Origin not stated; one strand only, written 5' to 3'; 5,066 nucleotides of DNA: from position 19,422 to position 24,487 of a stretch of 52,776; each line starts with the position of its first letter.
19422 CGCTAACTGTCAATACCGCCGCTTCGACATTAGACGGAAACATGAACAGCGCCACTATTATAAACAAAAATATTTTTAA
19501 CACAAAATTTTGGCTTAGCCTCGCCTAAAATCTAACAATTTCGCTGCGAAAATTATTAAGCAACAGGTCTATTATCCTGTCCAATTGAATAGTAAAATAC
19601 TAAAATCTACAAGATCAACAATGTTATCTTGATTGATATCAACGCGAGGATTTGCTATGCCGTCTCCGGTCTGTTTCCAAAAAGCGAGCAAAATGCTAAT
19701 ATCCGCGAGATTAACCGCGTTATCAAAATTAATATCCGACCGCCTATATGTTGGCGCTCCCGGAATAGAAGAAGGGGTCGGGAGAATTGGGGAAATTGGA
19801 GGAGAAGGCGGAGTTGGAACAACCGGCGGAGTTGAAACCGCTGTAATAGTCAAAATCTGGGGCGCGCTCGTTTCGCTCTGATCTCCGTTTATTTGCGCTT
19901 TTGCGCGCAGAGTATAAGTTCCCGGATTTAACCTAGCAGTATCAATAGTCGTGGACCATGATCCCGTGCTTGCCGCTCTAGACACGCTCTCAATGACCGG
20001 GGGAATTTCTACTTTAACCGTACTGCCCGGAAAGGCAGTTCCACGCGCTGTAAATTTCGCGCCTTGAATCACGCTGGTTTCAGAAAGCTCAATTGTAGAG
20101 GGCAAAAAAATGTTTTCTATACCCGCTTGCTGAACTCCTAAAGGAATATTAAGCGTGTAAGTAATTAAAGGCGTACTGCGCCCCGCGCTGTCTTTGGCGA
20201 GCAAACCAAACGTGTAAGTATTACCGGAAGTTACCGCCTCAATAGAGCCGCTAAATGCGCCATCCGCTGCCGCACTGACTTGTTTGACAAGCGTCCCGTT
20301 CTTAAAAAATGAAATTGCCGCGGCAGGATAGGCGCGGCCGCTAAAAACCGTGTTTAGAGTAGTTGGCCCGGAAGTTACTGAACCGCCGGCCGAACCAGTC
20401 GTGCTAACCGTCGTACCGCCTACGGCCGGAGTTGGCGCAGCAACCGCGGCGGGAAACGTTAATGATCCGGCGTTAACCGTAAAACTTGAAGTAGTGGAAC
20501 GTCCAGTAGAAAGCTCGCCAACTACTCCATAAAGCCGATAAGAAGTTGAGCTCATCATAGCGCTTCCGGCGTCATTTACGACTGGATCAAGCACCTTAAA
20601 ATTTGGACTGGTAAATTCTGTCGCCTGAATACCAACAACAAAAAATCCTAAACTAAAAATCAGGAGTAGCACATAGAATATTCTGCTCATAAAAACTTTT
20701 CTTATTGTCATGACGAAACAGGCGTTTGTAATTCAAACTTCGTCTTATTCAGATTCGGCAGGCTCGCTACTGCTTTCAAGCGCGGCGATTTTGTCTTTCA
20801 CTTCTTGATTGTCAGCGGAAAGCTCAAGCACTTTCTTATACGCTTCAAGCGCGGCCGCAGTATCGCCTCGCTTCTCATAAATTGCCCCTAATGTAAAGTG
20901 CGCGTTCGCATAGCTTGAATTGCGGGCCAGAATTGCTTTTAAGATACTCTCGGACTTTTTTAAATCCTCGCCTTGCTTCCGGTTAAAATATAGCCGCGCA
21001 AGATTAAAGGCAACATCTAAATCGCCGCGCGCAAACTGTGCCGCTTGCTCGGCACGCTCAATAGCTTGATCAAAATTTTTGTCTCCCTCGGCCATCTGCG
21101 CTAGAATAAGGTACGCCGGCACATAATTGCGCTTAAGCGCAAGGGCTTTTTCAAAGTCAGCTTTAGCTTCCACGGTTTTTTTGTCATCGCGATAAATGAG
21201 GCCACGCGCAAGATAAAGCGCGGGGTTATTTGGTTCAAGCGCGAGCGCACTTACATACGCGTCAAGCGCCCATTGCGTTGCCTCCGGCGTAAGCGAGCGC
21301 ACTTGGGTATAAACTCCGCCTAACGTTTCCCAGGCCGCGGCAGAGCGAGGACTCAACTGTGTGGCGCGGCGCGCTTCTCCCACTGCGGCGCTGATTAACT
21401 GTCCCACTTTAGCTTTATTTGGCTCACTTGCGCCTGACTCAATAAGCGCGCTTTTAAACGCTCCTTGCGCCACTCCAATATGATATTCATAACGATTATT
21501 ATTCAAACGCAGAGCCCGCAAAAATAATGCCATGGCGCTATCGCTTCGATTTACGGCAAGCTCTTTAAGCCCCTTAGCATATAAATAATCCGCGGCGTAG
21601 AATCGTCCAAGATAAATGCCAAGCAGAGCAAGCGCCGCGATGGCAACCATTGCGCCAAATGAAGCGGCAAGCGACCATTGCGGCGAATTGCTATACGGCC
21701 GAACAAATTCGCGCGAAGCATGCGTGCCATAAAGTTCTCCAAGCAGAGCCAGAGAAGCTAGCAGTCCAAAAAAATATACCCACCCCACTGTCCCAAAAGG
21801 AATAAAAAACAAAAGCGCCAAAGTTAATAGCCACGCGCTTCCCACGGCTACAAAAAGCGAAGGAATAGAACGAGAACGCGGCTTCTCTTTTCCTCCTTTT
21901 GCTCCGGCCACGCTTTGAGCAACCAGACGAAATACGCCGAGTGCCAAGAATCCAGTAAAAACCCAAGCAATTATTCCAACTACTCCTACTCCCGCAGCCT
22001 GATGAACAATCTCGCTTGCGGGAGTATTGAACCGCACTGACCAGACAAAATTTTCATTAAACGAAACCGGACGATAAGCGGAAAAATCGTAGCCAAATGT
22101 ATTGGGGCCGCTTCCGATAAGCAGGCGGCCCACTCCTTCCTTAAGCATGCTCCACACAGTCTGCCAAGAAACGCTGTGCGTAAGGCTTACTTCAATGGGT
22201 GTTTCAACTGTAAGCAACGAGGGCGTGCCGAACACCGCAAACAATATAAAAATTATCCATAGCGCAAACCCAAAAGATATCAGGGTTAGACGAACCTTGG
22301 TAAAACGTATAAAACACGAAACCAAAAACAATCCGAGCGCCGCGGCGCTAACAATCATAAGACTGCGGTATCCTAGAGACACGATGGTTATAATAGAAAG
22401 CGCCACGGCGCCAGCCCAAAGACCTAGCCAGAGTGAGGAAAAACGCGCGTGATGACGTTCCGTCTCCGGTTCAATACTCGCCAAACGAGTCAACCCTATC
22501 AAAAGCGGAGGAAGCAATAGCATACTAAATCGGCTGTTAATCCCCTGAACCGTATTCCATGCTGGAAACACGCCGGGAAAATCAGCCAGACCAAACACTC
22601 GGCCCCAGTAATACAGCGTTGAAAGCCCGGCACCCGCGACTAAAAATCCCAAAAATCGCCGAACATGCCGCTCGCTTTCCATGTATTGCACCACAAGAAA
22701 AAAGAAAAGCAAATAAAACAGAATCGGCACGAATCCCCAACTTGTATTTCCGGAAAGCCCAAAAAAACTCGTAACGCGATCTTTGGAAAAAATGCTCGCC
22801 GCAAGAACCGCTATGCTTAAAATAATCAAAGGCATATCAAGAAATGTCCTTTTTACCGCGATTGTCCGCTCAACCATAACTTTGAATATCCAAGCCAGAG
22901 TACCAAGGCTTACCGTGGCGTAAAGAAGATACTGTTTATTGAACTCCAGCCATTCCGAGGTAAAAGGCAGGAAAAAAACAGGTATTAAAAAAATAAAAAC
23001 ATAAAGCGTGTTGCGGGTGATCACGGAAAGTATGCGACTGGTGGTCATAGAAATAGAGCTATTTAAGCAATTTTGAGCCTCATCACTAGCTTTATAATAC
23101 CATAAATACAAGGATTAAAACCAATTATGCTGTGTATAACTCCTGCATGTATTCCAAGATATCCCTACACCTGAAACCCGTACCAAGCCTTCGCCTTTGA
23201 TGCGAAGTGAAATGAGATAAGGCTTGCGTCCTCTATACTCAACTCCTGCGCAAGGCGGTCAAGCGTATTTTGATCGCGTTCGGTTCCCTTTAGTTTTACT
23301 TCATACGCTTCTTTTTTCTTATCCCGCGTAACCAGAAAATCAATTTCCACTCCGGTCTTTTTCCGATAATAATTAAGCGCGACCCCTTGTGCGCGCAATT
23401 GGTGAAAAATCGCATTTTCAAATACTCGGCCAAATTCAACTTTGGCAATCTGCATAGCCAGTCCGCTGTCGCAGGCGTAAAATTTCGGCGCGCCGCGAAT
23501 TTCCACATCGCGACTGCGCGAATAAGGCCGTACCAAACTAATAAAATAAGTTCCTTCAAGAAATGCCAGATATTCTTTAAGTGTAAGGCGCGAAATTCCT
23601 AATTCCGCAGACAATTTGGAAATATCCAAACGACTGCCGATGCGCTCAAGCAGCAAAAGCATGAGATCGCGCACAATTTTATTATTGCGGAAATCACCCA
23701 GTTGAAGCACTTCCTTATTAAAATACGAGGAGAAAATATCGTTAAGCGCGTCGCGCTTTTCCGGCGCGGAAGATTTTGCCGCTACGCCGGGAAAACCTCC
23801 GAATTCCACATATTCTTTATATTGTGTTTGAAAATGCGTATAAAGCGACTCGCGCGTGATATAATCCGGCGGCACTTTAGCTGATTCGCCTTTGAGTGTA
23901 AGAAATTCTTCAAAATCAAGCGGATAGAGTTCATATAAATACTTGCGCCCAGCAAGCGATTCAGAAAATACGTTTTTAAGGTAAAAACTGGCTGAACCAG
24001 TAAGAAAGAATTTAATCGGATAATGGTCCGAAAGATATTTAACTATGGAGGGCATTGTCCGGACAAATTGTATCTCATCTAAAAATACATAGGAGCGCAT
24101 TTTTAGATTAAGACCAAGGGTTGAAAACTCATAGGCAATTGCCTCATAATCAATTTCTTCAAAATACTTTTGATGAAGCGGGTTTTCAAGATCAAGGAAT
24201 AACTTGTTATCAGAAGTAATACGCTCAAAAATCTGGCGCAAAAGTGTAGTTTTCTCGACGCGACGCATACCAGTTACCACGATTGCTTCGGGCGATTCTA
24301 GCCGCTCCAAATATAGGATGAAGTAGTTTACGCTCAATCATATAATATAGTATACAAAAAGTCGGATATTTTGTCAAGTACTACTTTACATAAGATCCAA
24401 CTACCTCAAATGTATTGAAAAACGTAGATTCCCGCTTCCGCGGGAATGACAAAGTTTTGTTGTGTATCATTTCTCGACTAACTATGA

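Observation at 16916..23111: A cohesin/cohesin/dockerin trio is embedded in a glycosylation and surface locus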

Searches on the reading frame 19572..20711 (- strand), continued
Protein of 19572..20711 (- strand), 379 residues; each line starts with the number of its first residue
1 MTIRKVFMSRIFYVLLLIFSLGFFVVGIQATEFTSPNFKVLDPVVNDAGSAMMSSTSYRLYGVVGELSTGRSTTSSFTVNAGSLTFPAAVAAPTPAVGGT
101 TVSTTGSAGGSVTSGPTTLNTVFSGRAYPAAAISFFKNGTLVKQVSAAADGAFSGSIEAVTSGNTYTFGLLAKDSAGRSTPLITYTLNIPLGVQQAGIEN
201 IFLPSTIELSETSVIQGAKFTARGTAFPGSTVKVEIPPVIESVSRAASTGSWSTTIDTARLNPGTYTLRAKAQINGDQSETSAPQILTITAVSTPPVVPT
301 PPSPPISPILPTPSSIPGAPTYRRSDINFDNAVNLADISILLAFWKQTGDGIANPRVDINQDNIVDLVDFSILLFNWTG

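Call 89: search_protein_families(library=pfam, proteins=[L015:32-1700:+, L015:7632-9782:+], max_evalue=10)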
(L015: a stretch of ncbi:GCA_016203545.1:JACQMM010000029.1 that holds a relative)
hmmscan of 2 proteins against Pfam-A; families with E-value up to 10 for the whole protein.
L015:32-1700:+ (556 aa): 0 families

L015:7632-9782:+ (716 aa): 8 families
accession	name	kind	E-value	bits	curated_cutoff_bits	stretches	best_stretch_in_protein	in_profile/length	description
PF04932.20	Wzy_C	-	1.2e-06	28.9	31.7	1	235-378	3-148/149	O-Antigen ligase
PF14559.12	TPR_19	-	0.002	18.8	25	1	579-628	4-53/68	Tetratricopeptide repeat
PF13428.12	TPR_14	-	0.0031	18.5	23.5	0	671-702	3-34/44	Tetratricopeptide repeat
PF13432.12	TPR_16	-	0.005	17.7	32.7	1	581-632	12-63/65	Tetratricopeptide repeat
PF13431.12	TPR_17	-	0.011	16.4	24.4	1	589-620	2-33/34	Tetratricopeptide repeat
PF13424.12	TPR_12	-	0.16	12.6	30.1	1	543-597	23-76/77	Tetratricopeptide repeat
PF24575.1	TPR_Slam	-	0.23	12.3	35.2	1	580-623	61-104/104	Surface lipoprotein assembly modifier, N-terminal TPR repeats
PF13174.12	TPR_6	-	7.3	7.9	26.3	0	604-629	4-29/33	Tetratricopeptide repeat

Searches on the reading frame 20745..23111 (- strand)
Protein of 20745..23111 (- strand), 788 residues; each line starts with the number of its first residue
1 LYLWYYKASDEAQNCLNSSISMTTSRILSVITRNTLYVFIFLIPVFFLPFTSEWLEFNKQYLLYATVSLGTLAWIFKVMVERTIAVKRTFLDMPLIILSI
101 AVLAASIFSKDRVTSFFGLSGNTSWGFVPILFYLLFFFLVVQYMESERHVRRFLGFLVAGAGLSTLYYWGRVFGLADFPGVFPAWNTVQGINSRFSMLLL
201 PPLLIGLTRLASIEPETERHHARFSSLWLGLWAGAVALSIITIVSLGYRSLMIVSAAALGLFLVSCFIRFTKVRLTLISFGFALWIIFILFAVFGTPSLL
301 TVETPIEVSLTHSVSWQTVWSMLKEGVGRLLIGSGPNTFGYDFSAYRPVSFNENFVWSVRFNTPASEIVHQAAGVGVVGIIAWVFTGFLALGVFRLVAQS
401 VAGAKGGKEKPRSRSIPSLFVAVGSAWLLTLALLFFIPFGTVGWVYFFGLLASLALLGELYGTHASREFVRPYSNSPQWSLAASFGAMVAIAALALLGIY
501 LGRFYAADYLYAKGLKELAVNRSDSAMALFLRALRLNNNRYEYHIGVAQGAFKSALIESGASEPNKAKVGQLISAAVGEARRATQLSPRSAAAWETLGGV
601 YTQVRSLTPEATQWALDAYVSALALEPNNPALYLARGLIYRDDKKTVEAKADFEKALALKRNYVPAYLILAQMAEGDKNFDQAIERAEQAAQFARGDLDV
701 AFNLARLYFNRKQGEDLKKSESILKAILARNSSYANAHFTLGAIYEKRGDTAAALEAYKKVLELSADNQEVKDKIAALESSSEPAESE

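Call 3: search_protein_families(library=pfam, proteins=[window:20745-23111:-], max_evalue=1)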
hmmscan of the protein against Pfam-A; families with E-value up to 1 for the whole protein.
window:20745-23111:- (788 aa): 21 families
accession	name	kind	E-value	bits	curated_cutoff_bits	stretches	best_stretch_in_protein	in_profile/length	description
PF07719.23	TPR_2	-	8e-14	51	27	2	735-767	1-33/34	Tetratricopeptide repeat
PF00515.34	TPR_1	-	3.9e-13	49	27.8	2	735-767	1-33/34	Tetratricopeptide repeat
PF23914.1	TPR_CcmH_CycH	-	1.6e-11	44.7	42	2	668-769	54-155/158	Cytochrome c-type biogenesis protein H TPR domain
PF13431.12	TPR_17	-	3.7e-11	42.8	24.4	2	619-650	2-33/34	Tetratricopeptide repeat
PF13181.12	TPR_8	-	1.4e-10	40.9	25.7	2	735-768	1-34/34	Tetratricopeptide repeat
PF14559.12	TPR_19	-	5e-10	40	25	2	716-778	6-68/68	Tetratricopeptide repeat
PF13414.12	TPR_11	-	1.4e-09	37.9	26.8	2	615-640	13-38/42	TPR repeat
PF13428.12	TPR_14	-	4.1e-09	36.7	23.5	2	736-772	2-38/44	Tetratricopeptide repeat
PF13424.12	TPR_12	-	1.2e-06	29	30.1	2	703-764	8-74/77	Tetratricopeptide repeat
PF13432.12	TPR_16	-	2.8e-06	28.1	32.7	2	717-767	13-63/65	Tetratricopeptide repeat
PF13371.12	TPR_9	-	3e-06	27.6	35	1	606-673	5-72/73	Tetratricopeptide repeat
PF25063.1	ARM_TT21_C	-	4.1e-05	24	35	2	716-768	110-162/209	Tetratricopeptide repeat protein 21 C-terminal ARM domain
PF13176.12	TPR_7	-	0.00017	21.9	27.9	1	741-770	5-34/36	Tetratricopeptide repeat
PF24575.1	TPR_Slam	-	0.0099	16.7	35.2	1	631-683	48-100/104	Surface lipoprotein assembly modifier, N-terminal TPR repeats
PF25062.1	ARM_TT21_N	-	0.017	15.3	40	1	628-690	133-194/222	Tetratricopeptide repeat protein 21 N-terminal ARM repeat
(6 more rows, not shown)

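Call 5: search_protein_families(library=ncbifam, proteins=[window:20745-23111:-], max_evalue=1)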
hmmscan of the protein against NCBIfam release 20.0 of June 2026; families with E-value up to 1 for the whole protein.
window:20745-23111:- (788 aa): 26 families (the best 25 are shown)
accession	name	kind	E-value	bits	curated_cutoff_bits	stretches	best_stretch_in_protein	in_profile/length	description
TIGR02917.1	PEP_TPR_lipo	equivalog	6.5e-18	64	312.2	1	615-770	450-602/899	XrtA/PEP-CTERM system TPR-repeat protein PrsT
NF033758.1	gliding_GltE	equivalog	6.6e-12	45.1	225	2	580-686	177-278/411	adventurous gliding motility TPR repeat lipoprotein GltE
NF040959.1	MamA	equivalog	1.1e-09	38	200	2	681-777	88-181/204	magnetosome protein MamA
TIGR02521.1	type_IV_pilW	equivalog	9.1e-09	35.2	154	3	702-771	35-101/234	type IV pilus biogenesis/stability protein PilW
NF047507.1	TPR_BatC_Lepto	exception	1.8e-08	34.1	175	1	677-786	37-147/214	TPR repeat-containing protein BatC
NF033762.1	social_mot_Tgl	equivalog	4.8e-08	32.7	225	1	612-767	47-202/252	social motility TPR repeat lipoprotein Tgl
NF008757.0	PRK11788.1-5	equivalog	1.7e-07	30.8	363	1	641-781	191-328/388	lipopolysaccharide assembly protein LapB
TIGR00540.1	TPR_hemY_coli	hypoth_equivalog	1.7e-07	30.3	142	2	681-760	309-384/385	heme biosynthesis-associated TPR protein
NF008391.2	PRK11189.1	equivalog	1.5e-06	28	250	1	581-759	89-261/297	lipoprotein NlpI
NF007692.0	PRK10370.1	equivalog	3.5e-06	26.8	306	1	587-686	77-174/206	heme lyase NrfEFG subunit NrfG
NF008756.0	PRK11788.1-4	equivalog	6.1e-05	22.2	474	1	672-768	149-247/389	lipopolysaccharide assembly protein LapB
NF008753.0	PRK11788.1-1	equivalog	8.8e-05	21.8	395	1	668-776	145-253/389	lipopolysaccharide assembly protein LapB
NF033920.0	C39_PA2778_fam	equivalog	9.9e-05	21.9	150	2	610-694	170-254/255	PA2778 family cysteine peptidase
NF052400.1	M48_BAM_BepA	equivalog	0.00036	19.4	570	1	628-775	305-449/483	beta-barrel assembly-enhancing protease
NF008755.0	PRK11788.1-3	equivalog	0.00049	19.5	430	1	731-774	66-109/388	lipopolysaccharide assembly protein LapB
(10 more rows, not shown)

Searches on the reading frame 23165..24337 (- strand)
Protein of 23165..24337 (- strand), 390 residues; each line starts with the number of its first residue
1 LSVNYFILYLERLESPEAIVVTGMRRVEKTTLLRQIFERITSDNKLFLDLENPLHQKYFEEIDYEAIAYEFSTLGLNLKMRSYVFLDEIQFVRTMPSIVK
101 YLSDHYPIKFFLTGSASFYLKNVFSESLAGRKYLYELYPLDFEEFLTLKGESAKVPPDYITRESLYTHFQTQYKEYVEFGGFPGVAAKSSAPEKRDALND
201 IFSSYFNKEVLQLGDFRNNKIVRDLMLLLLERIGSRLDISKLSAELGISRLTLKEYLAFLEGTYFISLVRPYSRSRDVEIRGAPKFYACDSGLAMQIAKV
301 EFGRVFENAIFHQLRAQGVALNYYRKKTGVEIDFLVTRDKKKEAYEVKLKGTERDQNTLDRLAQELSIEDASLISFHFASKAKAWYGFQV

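Call 3: search_protein_families(library=pfam, proteins=[window:23165-24337:-], max_evalue=1)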
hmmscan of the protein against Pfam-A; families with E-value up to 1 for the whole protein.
window:23165-24337:- (390 aa): 9 families
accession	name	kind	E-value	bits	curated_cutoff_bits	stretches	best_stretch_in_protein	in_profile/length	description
PF13173.12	AAA_14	-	2e-28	99.4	27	1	17-146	3-129/129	AAA domain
PF13635.12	DUF4143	-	1e-27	97.3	28.1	1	208-349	2-159/160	Domain of unknown function (DUF4143)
PF01637.24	ATPase_2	-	0.0033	17.7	33.2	1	13-47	17-53/225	ATPase domain predominantly from Archaea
PF08280.17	HTH_Mga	-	0.0059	17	23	1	225-263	10-46/59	M protein trans-acting positive regulator (MGA) HTH domain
PF01022.26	HTH_5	-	0.024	15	22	1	224-261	6-40/47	Bacterial regulatory protein, arsR family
PF13401.12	AAA_22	-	0.1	13.3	27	0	18-54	7-45/130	AAA domain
PF08279.18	HTH_11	-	0.11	12.9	25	1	224-263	4-42/55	HTH domain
PF04967.18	HTH_10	-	0.18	12.1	23.1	1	237-257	24-44/53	HTH DNA binding domain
PF18741.7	MTES_1575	-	0.22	12.1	38.2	1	306-353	1-48/96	REase_MTES_1575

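Call 5: search_protein_families(library=ncbifam, proteins=[window:23165-24337:-], max_evalue=1)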
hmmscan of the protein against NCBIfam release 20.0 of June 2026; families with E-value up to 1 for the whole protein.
window:23165-24337:- (390 aa): 4 families
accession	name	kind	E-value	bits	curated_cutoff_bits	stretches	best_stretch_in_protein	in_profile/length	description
NF007015.0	PRK09480.1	equivalog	0.017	14.7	120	0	352-386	26-59/197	nucleoid occlusion factor SlmA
NF041016.1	trans_reg_ArnR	equivalog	0.056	12.8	400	1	236-260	133-157/269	HTH-type transcriptional activator ArnR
NF008853.0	PRK11891.1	equivalog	0.11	11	560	1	63-133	225-295/430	aspartate carbamoyltransferase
TIGR01884.1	cas_HTH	subfamily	0.13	11.6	60.2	1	227-268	145-188/202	CRISPR-associated CARF protein Csa3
